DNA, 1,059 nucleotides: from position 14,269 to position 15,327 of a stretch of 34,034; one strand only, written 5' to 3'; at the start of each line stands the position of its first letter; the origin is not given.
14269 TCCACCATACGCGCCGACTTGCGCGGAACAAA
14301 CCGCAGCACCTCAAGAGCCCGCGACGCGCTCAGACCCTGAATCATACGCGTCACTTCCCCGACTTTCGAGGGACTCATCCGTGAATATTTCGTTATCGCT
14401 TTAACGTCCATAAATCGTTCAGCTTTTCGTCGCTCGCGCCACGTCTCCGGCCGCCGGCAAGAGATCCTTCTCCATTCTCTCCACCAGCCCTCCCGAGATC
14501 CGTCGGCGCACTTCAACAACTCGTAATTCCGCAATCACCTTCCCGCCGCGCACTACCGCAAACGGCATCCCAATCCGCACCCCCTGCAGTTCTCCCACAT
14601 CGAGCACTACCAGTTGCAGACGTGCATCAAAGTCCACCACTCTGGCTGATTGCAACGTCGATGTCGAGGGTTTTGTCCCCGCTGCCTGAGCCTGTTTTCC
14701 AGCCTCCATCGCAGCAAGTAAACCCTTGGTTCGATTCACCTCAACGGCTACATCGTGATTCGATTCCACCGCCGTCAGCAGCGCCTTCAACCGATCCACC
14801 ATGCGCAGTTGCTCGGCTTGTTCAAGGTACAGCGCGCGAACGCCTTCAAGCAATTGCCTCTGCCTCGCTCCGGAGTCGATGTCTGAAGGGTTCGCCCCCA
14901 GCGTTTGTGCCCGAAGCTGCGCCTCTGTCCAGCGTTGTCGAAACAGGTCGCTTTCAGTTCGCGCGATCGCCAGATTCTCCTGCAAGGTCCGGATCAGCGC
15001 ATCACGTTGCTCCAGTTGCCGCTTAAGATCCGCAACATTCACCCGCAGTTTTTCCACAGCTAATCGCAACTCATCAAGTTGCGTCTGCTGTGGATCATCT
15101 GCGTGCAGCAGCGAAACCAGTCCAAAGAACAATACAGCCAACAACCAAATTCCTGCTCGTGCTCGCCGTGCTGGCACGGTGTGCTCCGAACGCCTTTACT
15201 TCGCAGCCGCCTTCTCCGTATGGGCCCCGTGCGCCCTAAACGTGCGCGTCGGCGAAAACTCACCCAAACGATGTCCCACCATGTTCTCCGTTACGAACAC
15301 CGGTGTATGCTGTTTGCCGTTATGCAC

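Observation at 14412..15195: Exported coiled-coil protein gene inserted between rpsS and rplV inside the S10 ribosomal operon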

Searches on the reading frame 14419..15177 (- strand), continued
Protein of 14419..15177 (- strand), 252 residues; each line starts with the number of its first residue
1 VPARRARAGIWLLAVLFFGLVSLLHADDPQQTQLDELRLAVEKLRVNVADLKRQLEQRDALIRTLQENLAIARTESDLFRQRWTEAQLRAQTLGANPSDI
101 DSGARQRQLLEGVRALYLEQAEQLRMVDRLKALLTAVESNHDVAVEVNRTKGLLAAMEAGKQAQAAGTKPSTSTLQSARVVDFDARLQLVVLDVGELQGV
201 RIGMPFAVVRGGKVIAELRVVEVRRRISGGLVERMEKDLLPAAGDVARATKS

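Call 80: search_protein_families(library=padloc, proteins=[window:14419-15177:-], max_evalue=0.01)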
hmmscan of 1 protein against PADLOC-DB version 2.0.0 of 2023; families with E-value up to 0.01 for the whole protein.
window:14419-15177:- (252 aa): 1 family
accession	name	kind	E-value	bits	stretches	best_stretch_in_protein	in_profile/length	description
PDLC00006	DruC1|DruC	-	0.0013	15.3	1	30-174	187-332/626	Unknown function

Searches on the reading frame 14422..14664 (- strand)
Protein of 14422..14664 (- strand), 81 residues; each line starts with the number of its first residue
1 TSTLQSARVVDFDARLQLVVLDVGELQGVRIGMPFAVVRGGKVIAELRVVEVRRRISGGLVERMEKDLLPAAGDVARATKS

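Call 44: search_solved_structures(query=A3, max_evalue=10, show_alignments=4)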
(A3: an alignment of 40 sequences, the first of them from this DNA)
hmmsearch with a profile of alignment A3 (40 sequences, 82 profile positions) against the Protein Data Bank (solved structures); distinct sequences matched with E-value up to 10: 3.
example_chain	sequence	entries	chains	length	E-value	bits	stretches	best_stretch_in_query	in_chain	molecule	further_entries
9j3d_D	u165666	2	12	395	7e-05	25.6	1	42-75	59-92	RND efflux system, MexC-like protein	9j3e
3jc8_Ta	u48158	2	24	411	0.00028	23.6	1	13-52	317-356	LysM domain protein | TsaP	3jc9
4ofx_A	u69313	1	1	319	0.85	12.5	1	50-75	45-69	Cystathionine beta-synthase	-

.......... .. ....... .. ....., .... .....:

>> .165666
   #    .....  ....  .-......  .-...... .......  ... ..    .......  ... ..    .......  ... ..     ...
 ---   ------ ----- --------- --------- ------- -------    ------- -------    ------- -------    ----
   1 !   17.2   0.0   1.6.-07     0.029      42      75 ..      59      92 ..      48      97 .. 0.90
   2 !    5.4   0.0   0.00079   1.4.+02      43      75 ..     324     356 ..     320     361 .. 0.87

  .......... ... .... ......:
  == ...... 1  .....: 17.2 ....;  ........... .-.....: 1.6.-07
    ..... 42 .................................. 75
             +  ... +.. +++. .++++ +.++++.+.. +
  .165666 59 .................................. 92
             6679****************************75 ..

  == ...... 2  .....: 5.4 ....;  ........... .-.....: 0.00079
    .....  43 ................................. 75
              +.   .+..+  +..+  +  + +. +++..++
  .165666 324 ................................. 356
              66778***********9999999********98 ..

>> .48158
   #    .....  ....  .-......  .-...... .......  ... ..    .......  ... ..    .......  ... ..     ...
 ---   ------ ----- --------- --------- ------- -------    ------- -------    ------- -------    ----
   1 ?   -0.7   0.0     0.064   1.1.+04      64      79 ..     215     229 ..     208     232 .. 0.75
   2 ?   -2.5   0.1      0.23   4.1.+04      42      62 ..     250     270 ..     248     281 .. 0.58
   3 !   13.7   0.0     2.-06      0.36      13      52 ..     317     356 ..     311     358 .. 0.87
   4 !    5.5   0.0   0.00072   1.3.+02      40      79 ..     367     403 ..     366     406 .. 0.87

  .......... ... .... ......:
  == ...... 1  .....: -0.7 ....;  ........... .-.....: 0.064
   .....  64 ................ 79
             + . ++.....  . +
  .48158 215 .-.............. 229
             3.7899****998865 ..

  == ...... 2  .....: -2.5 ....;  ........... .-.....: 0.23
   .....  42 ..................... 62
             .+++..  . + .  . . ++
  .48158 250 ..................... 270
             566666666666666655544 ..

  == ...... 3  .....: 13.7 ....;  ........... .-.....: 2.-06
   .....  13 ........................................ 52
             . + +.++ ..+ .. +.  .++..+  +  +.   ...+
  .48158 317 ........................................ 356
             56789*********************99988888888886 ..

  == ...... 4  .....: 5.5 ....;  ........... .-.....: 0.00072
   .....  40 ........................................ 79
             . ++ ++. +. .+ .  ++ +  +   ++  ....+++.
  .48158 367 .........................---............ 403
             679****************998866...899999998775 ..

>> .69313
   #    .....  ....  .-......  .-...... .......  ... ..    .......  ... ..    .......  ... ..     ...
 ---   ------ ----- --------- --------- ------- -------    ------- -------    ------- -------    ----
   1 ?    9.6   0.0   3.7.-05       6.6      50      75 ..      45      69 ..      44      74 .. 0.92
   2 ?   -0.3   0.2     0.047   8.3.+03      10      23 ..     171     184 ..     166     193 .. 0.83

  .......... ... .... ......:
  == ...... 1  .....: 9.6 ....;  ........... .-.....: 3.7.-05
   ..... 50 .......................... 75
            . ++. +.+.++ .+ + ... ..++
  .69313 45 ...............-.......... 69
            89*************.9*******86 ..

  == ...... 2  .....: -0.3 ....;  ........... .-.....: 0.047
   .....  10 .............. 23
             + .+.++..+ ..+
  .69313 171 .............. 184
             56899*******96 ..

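Call 45: search_protein_families(library=pfam, alignment_id=A3, max_evalue=1)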
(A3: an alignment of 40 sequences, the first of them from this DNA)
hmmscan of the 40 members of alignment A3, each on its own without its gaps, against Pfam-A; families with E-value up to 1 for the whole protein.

A. member 1, seq(81 aa): 1 family
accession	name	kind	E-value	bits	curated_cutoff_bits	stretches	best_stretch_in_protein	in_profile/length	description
PF22429.2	HutF_N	-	0.45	10.8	25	1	51-74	18-41/45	Formimidoylglutamate deiminase HutF, N-terminal domain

B. families by the number of members that match (of 40 scanned): 20 families
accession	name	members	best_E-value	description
PF16538.11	FlgT_C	22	0.00012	Flagellar assembly protein T, C-terminal domain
PF01455.23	HupF_HypC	11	0.0044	HupF/HypC family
PF04085.20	MreC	6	0.00047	Rod shape-determining protein MreC, barrel core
PF01796.24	OB_ChsH2_C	2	0.046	ChsH2, C-terminal OB-fold domain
PF22923.1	KIF2A-like_1st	1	0.043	Kinesin-like protein KIF2A-like, N-terminal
PF09285.17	Elong-fact-P_C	1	0.047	Elongation factor P, C-terminal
PF11061.14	Tsr0524-like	1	0.06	Cytochrome b6f, subunit Tsr0524-like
PF23897.1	DUF7245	1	0.066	Family of unknown function (DUF7245)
PF16669.11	TTC5_OB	1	0.076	Tetratricopeptide repeat protein 5 OB fold domain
PF01052.25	FliMN_C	1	0.09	Type III flagellar switch regulator (C-ring) FliN C-term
PF21943.1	TetR_C_46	1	0.091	Tetracyclin repressor-like, C-terminal domain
PF02341.20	RbcX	1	0.094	RbcX protein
PF00930.27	DPPIV_N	1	0.12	Dipeptidyl peptidase IV (DPP IV) N-terminal region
PF09874.14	DUF2101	1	0.12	Predicted membrane protein (DUF2101)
PF02476.21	US2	1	0.12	Herpesvirus US2 family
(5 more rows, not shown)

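Call 63: find_homologous_proteins(query=A3, max_evalue=0.001)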
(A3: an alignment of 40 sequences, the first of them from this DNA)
Query A3 (40 sequences) (81 aa, profile of the alignment): 100 proteins with E <= 0.001 among 1597 candidates.
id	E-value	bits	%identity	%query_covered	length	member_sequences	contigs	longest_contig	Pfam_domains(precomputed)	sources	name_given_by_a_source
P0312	2.7e-29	118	42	81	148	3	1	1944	-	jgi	jgi:hypothetical protein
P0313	6.0e-29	117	43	93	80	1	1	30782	-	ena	-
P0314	8.2e-29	117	42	77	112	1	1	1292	-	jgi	jgi:hypothetical protein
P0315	8.3e-29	117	38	80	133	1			-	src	-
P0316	1.3e-28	116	53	89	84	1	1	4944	-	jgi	jgi:hypothetical protein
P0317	1.6e-28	116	43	85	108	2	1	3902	-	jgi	jgi:hypothetical protein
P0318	2.5e-28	115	46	73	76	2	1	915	PF16538.12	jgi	jgi:hypothetical protein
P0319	2.5e-28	115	45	77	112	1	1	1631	-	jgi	-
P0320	2.7e-28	115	44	78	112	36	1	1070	-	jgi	jgi:hypothetical protein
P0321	2.8e-28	115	51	78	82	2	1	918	-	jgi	-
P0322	3.2e-28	115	36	90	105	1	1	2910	-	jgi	jgi:hypothetical protein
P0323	3.2e-28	115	37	81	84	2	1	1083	PF16538.12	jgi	jgi:hypothetical protein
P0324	3.4e-28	115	48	81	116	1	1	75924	-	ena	-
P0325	3.5e-28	115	37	78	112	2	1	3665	-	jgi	jgi:hypothetical protein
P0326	3.6e-28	115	37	73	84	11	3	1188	-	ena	-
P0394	1.8e-15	74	43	43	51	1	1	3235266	-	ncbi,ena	-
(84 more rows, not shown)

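Call 64: find_encoding_contigs(protein=P0394, flank=3000, max_places=2)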
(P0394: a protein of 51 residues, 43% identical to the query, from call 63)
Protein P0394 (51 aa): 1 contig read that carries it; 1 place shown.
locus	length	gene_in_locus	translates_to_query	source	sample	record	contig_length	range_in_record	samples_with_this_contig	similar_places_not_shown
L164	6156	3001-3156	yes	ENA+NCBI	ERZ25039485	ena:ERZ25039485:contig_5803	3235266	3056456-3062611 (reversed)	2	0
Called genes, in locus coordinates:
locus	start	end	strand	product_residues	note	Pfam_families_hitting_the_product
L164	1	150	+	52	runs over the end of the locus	-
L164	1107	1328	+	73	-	PF00181:Ribosomal_L2_N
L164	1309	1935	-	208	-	-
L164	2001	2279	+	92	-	PF00203:Ribosomal_S19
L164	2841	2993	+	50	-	-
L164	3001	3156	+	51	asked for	-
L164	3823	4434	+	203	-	PF07650:KH_2, PF00189:Ribosomal_S3_C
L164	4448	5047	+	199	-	PF00252:Ribosomal_L16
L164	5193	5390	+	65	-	PF00366:Ribosomal_S17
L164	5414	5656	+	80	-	PF00238:Ribosomal_L14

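Call 70: predict_structure(alignment_id=A3)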
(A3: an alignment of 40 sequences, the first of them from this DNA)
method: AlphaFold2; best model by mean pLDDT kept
length: 81 residues; sequences in the alignment: 40
mean_pLDDT: 97.0   pTM: 0.87
mean pLDDT of the five models: 97.0, 96.0, 95.9, 94.8, 94.5
residues with pLDDT >= 90: 78; 70-90: 2; 50-70: 1; < 50: 0
segments of 3 or more residues with pLDDT < 50: none
pLDDT, mean of each block of 10 residues (from residue 1): 95 98 98 98 98 99 96 97 63
secondary structure, 60 per line:
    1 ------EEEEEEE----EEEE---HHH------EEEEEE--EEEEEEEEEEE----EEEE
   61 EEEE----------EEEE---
elements in order: E7-13 E18-21 E34-39 E42-52 E57-64 E75-78

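Call 72: fold_search(model_id=the predicted structure, library=pdb)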
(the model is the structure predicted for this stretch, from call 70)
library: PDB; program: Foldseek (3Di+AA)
matches with E <= 10: 1257; with E <= 0.001: 1
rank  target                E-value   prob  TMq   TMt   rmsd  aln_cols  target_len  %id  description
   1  8z5n_0                5.6e-04  1.00  0.70  0.18   5.3        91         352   18  Cryo-EM structure of the LPHT ring (released 2025-10-22)
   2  3w1e                  1.8e-03  1.00  0.72  0.17   6.3        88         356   16  Structure of FlgT, a flagellar basal body component protein (released 2013-04-03)
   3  9o19_A                2.7e-03  1.00  0.68  0.13   3.0        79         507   18  Pseudomonas aeruginosa ATPase State1 (released 2025-12-10)
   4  6tmh_A                3.9e-03  1.00  0.68  0.13   3.2        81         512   21  Cryo-EM structure of Toxoplasma gondii mitochondrial ATP synthase dimer, OSCP/F1/c-ring model (released 2020-12-16)
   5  5cdf_A                4.6e-03  1.00  0.67  0.13   3.2        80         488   15  Structure at 2.3 A of the alpha/beta monomer of the F-ATPase from Paracoccus denitrificans (released 2015-10-07)
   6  9o1c_C                5.4e-03  1.00  0.68  0.13   3.0        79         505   18  Pseudomonas aeruginosa ATPase State2 (released 2025-12-10)
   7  2j5u_A                5.4e-03  1.00  0.53  0.22   6.1        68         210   16  MreC Lysteria monocytogenes (released 2006-12-11)
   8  9o1h_B                5.7e-03  1.00  0.69  0.13   3.0        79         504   18  Pseudomonas aeruginosa ATPase State3 (released 2025-12-10)
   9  6wnq_A                6.1e-03  1.00  0.68  0.13   3.1        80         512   16  E. coli ATP Synthase State 2a (released 2020-06-03)
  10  8dbr_C                6.4e-03  1.00  0.67  0.12   3.1        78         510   17  E. coli ATP synthase imaged in 10mM MgATP State2 "half-up (released 2023-01-25)
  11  9o19_B                6.8e-03  1.00  0.68  0.12   3.0        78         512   18  Pseudomonas aeruginosa ATPase State1 (released 2025-12-10)
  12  8igw_B                8.4e-03  1.00  0.69  0.12   2.8        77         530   16  Hexameric Ring Complex of Engineered V1-ATPase bound to 4 ADPs: A3(De)3_(ADP)3cat,1non-cat, Hexameric Ring Complex of  (released 2023-07-12)
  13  9brr_0                8.4e-03  1.00  0.69  0.10   2.6        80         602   14  Intact V-ATPase State 3 in synaptophysin knock-out isolated synaptic vesicles (released 2024-06-19)
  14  9o1a_A                9.9e-03  1.00  0.69  0.13   3.0        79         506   18  Pseudomonas aeruginosa ATPase State1 F1Fo focused (released 2025-12-10)
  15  6tmh_E                9.9e-03  1.00  0.68  0.13   3.2        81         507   21  Cryo-EM structure of Toxoplasma gondii mitochondrial ATP synthase dimer, OSCP/F1/c-ring model (released 2020-12-16)
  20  6zm0                  1.2e-02  1.00  0.54  0.30   2.3        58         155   24  Crystal structure of MreC from Pseudomonas aeruginosa (released 2021-03-17)
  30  6zlv_A                1.5e-02  1.00  0.49  0.24   3.1        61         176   24  MreC (released 2021-03-17)
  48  7eft_A                2.0e-02  1.00  0.54  0.23   2.5        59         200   27  Crystal structure of cell shape-determining protein MreC (released 2021-10-20)
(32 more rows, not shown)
